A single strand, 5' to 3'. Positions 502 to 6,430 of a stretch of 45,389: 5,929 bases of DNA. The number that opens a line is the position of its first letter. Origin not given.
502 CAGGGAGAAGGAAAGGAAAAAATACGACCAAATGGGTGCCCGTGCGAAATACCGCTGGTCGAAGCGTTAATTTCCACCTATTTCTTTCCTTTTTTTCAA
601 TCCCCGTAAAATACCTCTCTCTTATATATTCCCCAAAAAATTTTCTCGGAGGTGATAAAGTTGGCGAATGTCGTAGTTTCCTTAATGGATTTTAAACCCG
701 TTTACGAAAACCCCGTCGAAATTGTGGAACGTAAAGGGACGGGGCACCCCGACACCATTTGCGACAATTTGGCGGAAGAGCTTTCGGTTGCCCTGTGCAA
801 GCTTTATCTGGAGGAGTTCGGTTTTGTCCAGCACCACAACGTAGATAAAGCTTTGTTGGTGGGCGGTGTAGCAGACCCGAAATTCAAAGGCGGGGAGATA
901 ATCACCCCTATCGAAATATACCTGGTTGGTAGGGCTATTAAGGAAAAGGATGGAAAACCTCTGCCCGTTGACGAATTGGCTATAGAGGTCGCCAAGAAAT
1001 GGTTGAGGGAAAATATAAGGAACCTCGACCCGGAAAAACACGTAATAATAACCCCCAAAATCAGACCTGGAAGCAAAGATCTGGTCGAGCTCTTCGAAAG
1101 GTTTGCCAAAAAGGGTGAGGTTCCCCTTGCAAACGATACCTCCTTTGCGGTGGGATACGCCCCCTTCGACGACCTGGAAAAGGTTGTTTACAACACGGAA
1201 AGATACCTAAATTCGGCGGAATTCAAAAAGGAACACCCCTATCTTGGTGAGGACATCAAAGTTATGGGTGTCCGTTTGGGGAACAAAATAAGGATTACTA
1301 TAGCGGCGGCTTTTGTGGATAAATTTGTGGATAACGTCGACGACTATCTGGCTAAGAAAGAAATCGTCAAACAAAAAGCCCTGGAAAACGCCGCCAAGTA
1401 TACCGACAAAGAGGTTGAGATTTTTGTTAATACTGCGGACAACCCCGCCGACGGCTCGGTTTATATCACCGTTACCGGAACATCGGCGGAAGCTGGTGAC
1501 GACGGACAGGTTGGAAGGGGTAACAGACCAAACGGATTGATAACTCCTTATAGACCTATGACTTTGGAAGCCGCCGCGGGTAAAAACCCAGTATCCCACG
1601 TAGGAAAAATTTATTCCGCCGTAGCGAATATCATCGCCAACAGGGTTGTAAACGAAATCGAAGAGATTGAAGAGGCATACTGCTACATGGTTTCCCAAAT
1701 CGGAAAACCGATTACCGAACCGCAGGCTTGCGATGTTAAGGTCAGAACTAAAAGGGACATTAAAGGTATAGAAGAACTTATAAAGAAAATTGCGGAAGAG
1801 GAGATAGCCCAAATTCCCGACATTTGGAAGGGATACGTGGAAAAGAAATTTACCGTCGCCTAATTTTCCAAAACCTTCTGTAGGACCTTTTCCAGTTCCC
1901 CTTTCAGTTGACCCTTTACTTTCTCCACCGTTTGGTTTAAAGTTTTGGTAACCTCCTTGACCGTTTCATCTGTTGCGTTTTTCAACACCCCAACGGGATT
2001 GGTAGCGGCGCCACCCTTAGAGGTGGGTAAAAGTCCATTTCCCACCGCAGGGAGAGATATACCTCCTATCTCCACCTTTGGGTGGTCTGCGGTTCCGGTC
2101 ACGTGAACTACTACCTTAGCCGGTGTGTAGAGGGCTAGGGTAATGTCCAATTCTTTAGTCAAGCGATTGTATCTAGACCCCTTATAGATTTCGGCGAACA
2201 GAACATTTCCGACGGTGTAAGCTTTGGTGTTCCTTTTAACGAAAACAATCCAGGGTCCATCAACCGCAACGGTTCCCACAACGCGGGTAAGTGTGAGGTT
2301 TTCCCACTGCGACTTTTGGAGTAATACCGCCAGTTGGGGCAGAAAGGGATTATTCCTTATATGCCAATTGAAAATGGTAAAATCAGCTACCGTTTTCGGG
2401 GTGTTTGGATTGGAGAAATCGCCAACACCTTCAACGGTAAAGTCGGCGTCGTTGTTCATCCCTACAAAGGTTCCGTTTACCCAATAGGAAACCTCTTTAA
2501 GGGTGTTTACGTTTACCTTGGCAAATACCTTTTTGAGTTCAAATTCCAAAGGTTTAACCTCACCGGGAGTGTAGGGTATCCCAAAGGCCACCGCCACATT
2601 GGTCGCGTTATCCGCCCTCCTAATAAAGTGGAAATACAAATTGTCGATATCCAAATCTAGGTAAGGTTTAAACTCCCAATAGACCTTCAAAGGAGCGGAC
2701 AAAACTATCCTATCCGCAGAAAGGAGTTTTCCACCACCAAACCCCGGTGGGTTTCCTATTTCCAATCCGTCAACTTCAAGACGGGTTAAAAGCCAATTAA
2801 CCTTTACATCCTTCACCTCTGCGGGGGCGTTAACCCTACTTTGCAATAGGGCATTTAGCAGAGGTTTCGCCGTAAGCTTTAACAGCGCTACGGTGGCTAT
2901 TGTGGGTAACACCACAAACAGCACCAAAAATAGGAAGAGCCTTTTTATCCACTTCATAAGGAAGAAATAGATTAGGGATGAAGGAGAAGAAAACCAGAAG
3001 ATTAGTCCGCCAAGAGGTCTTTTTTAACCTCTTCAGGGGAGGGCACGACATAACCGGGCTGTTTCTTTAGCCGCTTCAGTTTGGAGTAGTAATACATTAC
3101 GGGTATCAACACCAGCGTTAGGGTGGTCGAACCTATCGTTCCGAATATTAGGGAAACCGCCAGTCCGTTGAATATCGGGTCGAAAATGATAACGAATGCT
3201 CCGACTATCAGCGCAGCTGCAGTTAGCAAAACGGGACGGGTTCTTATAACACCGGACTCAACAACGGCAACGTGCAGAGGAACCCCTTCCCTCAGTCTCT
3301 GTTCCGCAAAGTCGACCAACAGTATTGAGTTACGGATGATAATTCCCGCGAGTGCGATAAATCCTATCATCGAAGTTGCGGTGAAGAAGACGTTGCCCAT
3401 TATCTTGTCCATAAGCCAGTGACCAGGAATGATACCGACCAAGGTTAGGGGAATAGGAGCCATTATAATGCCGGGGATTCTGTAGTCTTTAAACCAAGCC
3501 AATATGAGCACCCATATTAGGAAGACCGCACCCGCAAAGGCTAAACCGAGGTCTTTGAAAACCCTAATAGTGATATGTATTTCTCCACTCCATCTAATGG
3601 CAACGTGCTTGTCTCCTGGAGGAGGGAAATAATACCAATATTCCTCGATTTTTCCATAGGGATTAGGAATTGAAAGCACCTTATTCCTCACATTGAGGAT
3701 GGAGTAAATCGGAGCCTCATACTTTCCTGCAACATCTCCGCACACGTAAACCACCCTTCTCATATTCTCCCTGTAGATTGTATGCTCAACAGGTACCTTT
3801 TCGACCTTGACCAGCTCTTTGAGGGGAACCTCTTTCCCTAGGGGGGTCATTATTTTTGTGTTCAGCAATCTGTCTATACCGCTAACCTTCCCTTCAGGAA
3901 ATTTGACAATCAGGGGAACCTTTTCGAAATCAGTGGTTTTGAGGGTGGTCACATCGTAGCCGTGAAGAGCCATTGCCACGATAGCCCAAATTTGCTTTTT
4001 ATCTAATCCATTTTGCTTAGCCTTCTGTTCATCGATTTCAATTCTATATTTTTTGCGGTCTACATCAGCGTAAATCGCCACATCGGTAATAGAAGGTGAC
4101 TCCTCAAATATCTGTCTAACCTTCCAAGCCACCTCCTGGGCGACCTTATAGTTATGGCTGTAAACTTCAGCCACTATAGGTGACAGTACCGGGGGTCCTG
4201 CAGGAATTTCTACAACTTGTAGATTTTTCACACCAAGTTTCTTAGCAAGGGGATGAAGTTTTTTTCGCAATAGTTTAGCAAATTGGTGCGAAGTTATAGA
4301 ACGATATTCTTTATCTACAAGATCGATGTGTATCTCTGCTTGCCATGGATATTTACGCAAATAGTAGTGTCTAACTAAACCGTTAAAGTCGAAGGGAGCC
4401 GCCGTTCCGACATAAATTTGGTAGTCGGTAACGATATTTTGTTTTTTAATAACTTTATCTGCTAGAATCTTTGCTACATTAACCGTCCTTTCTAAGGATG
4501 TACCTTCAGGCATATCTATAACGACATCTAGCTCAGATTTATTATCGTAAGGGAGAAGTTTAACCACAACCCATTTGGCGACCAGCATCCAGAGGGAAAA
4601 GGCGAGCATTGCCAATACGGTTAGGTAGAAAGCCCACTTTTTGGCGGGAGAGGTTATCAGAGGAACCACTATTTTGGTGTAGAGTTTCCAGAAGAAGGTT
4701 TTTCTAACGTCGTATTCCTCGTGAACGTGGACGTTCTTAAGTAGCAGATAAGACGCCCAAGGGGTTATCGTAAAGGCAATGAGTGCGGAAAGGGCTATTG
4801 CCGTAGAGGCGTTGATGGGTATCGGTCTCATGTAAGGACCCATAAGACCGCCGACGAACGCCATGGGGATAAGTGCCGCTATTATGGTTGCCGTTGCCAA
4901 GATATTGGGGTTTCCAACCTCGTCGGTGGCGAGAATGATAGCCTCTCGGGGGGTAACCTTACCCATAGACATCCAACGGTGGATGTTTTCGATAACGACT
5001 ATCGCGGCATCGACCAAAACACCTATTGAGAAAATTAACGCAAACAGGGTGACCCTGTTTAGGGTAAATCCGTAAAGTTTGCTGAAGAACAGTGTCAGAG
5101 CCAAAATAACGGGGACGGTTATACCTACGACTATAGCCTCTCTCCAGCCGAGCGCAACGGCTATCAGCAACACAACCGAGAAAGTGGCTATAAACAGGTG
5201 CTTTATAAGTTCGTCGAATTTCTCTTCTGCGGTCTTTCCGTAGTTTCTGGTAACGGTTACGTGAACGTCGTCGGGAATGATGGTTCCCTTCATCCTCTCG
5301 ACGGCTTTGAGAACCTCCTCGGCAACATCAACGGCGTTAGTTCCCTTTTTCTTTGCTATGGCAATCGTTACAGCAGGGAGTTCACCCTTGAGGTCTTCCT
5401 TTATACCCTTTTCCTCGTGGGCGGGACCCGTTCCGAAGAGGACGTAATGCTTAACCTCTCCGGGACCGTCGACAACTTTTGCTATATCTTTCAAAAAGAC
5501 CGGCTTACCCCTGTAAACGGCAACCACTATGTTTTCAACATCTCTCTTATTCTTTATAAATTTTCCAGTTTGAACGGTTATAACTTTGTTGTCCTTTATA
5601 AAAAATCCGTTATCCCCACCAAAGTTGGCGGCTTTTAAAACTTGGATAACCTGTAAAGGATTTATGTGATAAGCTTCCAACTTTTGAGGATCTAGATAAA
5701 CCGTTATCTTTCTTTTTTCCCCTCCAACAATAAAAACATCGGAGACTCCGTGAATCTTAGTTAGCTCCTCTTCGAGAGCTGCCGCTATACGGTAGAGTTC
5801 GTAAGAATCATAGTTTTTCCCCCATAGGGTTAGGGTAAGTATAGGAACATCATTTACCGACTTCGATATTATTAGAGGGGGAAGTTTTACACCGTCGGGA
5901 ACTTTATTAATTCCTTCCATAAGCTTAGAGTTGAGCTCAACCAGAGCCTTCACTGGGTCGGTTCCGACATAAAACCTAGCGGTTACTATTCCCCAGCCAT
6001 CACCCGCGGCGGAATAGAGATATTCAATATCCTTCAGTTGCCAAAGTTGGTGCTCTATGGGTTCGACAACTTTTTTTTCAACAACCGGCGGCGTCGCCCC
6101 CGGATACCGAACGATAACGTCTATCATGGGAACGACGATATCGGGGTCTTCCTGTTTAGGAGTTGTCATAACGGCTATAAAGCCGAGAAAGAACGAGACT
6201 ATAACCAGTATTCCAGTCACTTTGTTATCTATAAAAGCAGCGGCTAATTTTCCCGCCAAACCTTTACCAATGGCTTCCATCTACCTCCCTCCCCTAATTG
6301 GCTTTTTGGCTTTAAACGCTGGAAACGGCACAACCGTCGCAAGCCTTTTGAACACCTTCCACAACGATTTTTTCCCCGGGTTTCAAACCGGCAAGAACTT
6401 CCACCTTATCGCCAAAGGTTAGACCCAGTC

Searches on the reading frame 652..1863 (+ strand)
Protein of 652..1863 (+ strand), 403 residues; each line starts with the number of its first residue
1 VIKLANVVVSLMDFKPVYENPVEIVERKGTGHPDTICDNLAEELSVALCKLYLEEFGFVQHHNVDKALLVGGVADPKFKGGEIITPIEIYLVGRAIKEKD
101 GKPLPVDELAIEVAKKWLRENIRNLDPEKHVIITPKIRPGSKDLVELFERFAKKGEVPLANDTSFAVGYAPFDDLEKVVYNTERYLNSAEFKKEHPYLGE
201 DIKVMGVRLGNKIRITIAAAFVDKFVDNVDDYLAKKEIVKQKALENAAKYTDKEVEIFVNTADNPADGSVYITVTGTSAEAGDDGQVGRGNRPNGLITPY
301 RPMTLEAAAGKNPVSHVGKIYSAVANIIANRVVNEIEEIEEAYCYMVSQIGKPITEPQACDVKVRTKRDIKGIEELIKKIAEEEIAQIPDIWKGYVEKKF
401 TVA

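Call 29: search_protein_families(library=ncbifam, proteins=[window:652-1863:+], max_evalue=1e-10)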
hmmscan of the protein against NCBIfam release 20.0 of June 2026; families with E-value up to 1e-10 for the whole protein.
window:652-1863:+ (403 aa): 5 families
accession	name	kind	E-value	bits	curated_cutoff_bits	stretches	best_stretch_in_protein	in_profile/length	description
NF003366.0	PRK04439.1-5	subfamily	1.2e-184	613.8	435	1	5-402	2-394/395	methionine adenosyltransferase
NF003364.0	PRK04439.1-3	equivalog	8.7e-156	518.9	553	1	5-401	3-398/400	methionine adenosyltransferase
NF003365.0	PRK04439.1-4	equivalog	4e-150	500.3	577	1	5-401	3-404/406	methionine adenosyltransferase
NF003363.0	PRK04439.1-2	equivalog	1.2e-137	458.9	557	1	6-402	3-402/403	methionine adenosyltransferase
NF003362.0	PRK04439.1-1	equivalog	2.5e-81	273.5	481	1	14-388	9-388/406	methionine adenosyltransferase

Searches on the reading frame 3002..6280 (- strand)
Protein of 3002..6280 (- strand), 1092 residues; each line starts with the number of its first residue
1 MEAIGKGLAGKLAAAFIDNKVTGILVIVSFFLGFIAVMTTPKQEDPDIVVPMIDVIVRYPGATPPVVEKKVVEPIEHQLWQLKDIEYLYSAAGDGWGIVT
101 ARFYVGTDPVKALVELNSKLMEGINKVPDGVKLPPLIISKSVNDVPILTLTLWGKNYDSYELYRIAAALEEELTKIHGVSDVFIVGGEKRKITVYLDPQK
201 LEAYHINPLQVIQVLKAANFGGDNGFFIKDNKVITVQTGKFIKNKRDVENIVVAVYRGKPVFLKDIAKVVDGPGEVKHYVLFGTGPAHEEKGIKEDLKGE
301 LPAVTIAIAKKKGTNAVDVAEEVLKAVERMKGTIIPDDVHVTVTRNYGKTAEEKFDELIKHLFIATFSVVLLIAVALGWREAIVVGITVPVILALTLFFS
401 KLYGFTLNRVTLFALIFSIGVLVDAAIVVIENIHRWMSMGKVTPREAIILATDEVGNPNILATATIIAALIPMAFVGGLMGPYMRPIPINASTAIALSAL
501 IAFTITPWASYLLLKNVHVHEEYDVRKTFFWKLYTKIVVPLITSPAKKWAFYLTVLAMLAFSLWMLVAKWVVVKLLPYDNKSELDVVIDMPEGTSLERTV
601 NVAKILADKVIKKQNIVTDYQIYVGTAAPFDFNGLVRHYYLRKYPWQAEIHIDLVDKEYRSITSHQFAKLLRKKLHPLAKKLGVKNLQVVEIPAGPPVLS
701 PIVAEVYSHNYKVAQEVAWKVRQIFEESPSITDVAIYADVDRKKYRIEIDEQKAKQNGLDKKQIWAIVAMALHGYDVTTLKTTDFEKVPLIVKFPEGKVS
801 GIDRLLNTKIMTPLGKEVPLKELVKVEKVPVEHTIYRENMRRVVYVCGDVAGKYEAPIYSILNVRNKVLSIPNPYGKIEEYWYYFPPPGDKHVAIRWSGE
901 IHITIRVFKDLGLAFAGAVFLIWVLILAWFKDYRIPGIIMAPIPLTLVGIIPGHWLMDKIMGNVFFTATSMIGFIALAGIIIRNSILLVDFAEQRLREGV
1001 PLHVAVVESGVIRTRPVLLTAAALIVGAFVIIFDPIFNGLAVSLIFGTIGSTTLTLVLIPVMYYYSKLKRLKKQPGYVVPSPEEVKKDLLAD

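Call 29: search_protein_families(library=ncbifam, proteins=[window:3002-6280:-], max_evalue=1e-10)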
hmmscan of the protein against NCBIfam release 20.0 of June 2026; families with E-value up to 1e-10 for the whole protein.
window:3002-6280:- (1092 aa): 11 families
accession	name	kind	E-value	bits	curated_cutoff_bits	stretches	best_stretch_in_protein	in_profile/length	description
NF033617.1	RND_permease_2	subfamily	7.6e-128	428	1250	1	21-1065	9-1006/1009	multidrug efflux RND transporter permease subunit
NF000282.2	RND_permease_1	subfamily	3.7e-109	366.1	1250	1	22-1064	11-1025/1029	multidrug efflux RND transporter permease subunit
TIGR00915.1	2A0602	subfamily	5.3e-90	302.7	940.35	1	15-1066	4-1028/1050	efflux RND transporter permease subunit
TIGR00914.1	2A0601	subfamily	1.1e-71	242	701.45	1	28-1074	22-1043/1051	CusA/CzcA family heavy metal efflux RND transporter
NF007905.0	PRK10614.1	equivalog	7.3e-65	219.3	1774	1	12-588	3-564/1025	multidrug efflux RND transporter permease subunit MdtC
NF000037.1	RND_perm_OqxB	exception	2.4e-62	211.1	2200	1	15-612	6-608/1050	multidrug efflux RND transporter permease subunit OqxB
NF007798.0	PRK10503.1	equivalog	1.7e-60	204.7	1584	1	13-625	13-610/1040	MdtB/MuxB family multidrug efflux RND transporter permease subunit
NF007133.0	PRK09579.1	equivalog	3.1e-60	203.8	1763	2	16-774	7-730/1017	multidrug efflux RND transporter permease subunit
NF007842.1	PRK10555.1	equivalog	3.9e-59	200.4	1854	1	13-649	2-636/1036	multidrug efflux RND transporter permease AcrD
NF007131.0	PRK09577.1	equivalog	2.7e-55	187.6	1768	1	13-1063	2-1019/1045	multidrug efflux RND transporter permease subunit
NF011706.2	PRK15127.1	equivalog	3.2e-51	174.3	2150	1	16-615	5-603/1049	multidrug efflux RND transporter permease subunit AcrB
